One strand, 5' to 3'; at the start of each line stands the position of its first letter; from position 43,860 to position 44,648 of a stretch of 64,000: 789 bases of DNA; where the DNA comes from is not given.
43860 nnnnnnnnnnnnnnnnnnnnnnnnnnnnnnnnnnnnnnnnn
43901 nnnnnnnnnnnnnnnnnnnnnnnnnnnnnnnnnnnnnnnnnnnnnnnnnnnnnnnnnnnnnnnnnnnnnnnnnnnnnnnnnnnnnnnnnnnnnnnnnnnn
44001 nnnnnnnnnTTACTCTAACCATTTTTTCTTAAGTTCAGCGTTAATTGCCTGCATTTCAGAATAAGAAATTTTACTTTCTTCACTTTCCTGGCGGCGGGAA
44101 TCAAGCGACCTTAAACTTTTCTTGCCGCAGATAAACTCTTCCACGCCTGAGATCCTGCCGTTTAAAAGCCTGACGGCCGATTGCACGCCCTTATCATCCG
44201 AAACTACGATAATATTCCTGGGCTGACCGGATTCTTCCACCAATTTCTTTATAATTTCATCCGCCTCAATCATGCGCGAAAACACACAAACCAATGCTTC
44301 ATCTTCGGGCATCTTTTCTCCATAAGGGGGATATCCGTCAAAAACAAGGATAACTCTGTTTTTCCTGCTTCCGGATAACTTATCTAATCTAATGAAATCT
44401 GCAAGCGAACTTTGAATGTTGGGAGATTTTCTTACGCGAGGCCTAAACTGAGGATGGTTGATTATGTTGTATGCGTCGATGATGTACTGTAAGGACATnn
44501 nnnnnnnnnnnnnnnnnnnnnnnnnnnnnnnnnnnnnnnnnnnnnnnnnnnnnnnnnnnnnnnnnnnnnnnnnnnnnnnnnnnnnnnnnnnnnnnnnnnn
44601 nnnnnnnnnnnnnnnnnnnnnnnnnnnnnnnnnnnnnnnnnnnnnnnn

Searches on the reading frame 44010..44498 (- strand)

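Call 9: search_protein_families(library=pfam, proteins=[window:44010-44498:-], max_evalue=0.01)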
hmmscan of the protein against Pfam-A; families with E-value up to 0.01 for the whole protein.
window:44010-44498:- (162 aa): 1 family
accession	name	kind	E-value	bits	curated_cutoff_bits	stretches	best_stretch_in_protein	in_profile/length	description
PF05991.17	NYN_YacP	-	8e-14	52.4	24.6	1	6-155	2-156/166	YacP-like NYN domain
